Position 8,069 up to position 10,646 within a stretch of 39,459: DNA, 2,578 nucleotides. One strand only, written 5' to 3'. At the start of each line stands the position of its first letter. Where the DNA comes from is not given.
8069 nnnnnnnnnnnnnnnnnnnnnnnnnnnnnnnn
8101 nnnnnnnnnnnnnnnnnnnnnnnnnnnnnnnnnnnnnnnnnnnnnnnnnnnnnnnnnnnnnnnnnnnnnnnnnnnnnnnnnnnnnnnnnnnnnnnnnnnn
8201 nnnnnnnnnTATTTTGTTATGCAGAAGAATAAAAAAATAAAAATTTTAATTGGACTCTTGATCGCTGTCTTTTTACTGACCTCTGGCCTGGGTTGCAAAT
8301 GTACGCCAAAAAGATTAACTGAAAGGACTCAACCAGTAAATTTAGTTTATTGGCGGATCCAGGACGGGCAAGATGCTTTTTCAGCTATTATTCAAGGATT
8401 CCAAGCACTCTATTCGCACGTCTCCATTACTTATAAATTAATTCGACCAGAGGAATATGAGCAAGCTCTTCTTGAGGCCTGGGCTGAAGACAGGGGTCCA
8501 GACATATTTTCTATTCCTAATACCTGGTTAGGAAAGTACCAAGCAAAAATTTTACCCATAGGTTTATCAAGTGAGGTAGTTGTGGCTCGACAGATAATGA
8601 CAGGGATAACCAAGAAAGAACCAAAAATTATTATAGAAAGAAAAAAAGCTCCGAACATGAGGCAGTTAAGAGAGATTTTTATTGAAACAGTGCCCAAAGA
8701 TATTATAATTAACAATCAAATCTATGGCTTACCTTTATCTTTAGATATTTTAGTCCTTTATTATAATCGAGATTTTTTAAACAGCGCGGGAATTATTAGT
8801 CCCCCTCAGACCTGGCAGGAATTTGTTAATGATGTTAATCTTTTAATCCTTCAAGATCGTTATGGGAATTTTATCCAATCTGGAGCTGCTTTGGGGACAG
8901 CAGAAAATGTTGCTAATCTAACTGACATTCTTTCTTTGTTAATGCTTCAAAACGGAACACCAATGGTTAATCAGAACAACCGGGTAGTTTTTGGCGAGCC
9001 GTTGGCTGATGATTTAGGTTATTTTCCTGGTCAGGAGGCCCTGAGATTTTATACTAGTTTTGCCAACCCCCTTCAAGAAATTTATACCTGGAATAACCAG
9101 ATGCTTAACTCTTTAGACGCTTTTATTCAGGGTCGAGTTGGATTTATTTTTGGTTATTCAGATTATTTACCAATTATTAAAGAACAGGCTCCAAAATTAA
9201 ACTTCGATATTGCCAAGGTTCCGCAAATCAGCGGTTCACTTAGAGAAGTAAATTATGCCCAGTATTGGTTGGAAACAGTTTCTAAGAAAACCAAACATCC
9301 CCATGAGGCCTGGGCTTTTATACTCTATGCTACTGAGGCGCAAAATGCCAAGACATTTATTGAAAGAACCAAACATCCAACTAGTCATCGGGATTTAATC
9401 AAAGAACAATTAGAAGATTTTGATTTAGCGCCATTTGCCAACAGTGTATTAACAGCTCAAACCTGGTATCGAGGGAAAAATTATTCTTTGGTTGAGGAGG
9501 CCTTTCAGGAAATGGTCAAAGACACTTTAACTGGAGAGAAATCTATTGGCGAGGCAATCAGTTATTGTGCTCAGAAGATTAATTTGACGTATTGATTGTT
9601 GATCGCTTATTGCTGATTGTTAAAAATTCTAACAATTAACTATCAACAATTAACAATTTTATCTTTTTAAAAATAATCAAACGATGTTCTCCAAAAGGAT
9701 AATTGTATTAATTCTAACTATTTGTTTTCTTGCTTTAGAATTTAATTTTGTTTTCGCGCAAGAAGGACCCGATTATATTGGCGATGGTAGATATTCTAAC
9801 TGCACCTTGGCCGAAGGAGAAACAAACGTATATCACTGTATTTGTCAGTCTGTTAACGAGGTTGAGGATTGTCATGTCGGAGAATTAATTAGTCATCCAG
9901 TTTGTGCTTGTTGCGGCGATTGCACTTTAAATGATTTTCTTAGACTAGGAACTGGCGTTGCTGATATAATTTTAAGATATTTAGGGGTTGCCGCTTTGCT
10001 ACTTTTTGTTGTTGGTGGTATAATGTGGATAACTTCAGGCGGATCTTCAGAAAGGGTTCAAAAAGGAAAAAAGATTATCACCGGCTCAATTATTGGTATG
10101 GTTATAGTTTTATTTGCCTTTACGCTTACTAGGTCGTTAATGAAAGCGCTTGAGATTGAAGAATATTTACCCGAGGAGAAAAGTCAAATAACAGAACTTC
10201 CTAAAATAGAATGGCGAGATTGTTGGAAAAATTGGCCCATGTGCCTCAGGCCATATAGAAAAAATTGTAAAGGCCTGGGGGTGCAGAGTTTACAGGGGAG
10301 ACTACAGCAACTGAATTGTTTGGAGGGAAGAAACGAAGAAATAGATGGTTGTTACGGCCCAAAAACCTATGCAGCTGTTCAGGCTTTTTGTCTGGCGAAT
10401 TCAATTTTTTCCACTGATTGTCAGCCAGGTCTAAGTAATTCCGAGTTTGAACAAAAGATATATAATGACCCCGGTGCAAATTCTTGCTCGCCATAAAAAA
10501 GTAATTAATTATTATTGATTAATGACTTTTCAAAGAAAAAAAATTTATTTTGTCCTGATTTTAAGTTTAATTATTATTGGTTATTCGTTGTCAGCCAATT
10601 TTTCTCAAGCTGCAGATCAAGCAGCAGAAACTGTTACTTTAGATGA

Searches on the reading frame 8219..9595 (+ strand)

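Call 10: search_protein_families(library=pfam, proteins=[window:8219-9595:+])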
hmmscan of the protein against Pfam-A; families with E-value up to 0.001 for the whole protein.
window:8219-9595:+ (458 aa): 2 families
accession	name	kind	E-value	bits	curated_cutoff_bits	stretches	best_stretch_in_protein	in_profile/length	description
PF01547.30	SBP_bac_1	-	1.1e-23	85.2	26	1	51-377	5-306/307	Bacterial extracellular solute-binding protein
PF13416.11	SBP_bac_8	-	7.2e-19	69.1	27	1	57-384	2-256/279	Bacterial extracellular solute-binding protein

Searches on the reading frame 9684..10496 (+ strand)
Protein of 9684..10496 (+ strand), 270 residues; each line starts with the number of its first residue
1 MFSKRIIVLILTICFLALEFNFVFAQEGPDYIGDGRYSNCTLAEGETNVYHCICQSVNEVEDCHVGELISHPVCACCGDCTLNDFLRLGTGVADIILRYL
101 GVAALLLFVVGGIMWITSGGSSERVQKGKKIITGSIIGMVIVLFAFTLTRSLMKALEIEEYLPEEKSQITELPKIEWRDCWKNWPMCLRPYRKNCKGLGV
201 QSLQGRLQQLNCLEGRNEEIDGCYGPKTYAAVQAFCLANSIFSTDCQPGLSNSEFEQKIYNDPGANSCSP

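Call 10: search_protein_families(library=pfam, proteins=[window:9684-10496:+])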
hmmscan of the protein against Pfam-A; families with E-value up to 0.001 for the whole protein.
window:9684-10496:+ (270 aa): 2 families
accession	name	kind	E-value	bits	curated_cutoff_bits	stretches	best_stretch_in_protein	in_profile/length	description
PF18895.5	T4SS_pilin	-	1.7e-07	31.6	26.6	1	99-149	18-68/71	Type IV secretion system pilin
PF01471.23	PG_binding_1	-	0.00018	22.1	23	1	198-235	3-37/57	Putative peptidoglycan binding domain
